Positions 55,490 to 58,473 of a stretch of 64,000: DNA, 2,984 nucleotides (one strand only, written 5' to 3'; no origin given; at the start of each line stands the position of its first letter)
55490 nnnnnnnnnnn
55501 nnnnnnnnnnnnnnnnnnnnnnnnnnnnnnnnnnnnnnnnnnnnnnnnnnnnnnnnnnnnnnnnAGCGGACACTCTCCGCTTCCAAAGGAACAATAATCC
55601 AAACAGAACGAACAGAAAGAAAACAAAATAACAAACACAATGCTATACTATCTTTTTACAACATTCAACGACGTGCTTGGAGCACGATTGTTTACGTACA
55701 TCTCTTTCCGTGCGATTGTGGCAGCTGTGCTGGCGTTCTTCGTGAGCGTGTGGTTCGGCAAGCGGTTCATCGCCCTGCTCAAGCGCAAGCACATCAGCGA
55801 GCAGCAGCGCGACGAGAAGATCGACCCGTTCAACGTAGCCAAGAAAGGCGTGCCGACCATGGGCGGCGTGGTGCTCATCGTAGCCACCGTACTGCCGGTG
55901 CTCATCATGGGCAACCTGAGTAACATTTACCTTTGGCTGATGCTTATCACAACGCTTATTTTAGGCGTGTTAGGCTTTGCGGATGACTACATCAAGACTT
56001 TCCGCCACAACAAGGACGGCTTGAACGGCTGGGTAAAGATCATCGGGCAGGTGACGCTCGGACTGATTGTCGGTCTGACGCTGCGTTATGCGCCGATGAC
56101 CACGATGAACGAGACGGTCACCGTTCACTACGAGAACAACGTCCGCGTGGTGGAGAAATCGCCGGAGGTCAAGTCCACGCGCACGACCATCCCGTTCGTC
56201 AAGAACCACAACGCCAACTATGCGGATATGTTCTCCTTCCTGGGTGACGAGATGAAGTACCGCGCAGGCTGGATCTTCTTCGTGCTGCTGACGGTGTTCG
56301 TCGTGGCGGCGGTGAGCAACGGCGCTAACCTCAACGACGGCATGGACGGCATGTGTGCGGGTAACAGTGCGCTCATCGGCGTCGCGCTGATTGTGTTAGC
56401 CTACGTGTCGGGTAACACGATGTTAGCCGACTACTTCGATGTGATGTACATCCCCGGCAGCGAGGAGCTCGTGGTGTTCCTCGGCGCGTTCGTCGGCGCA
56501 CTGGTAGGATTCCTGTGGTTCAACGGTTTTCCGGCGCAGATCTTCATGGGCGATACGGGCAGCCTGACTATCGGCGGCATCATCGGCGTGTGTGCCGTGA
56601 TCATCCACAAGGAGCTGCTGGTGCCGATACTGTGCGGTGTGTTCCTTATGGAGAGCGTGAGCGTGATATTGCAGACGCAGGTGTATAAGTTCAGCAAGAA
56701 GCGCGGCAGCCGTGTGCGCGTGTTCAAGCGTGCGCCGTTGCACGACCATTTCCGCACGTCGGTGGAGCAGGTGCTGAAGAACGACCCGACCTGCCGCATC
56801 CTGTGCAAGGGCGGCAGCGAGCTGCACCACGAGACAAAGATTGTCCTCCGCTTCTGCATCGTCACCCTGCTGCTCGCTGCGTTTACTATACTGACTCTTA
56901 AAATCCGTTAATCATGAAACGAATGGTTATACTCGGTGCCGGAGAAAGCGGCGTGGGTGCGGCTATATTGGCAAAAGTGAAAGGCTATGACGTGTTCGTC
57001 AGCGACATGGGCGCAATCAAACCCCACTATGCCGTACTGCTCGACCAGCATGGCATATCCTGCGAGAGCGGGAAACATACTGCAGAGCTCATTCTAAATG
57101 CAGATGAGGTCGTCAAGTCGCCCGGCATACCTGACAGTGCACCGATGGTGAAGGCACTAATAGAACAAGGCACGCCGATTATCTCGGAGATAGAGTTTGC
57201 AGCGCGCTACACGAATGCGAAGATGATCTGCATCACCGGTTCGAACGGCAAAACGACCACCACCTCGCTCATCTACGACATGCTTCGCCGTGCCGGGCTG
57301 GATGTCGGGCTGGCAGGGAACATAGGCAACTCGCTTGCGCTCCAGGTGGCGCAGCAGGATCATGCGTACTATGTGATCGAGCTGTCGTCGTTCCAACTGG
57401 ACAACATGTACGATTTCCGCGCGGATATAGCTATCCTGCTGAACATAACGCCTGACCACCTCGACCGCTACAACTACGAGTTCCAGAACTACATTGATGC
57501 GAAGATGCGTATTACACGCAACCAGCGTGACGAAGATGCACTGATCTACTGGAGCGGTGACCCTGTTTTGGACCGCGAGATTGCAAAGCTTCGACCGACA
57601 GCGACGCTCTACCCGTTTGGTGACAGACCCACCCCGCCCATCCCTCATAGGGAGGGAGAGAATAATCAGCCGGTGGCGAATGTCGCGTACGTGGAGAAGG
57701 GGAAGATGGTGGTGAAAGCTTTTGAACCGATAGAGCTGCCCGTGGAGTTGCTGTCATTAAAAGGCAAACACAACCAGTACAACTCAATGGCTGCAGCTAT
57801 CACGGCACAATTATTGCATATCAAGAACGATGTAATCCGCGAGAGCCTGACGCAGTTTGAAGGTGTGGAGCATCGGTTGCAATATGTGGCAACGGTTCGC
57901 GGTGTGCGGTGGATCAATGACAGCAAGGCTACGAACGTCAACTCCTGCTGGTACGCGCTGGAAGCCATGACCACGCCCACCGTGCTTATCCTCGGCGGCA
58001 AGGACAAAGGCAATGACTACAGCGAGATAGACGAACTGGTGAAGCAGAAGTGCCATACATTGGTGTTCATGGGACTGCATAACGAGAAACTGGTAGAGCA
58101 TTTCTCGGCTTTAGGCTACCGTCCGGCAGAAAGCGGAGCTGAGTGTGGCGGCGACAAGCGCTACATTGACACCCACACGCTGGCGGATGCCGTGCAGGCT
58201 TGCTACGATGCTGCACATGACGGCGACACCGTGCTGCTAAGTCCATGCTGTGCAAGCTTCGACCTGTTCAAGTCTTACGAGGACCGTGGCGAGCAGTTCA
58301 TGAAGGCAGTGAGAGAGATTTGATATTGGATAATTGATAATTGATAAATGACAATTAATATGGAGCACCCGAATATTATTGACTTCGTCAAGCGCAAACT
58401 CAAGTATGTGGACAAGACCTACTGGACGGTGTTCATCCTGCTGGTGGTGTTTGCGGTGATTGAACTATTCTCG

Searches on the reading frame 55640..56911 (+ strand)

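Call 80: search_protein_families(library=pfam, proteins=[window:55640-56911:+], max_evalue=0.001)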
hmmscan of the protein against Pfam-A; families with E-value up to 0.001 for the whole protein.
window:55640-56911:+ (423 aa): 1 family
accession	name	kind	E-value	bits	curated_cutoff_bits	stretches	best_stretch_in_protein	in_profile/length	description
PF00953.26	Glycos_transf_4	-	2.4e-25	89.8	27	1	99-322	2-159/160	Glycosyl transferase family 4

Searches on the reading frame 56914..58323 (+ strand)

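Call 80: search_protein_families(library=pfam, proteins=[window:56914-58323:+], max_evalue=0.001)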
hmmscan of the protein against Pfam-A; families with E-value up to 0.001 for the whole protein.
window:56914-58323:+ (469 aa): 4 families
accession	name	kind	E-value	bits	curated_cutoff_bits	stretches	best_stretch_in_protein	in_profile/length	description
PF08245.18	Mur_ligase_M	-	3.4e-31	109.2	24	1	107-297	1-199/200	Mur ligase middle domain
PF02875.26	Mur_ligase_C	-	1e-12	49.4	28.4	1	320-445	1-126/127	Mur ligase, glutamate ligase domain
PF21799.2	MurD-like_N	-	5.6e-11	43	27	1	2-90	1-87/88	Mur ligase MurD-like, N-terminal domain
PF21377.3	MurD_N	-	2.5e-07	31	24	1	6-73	4-71/76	MurD N-terminal domain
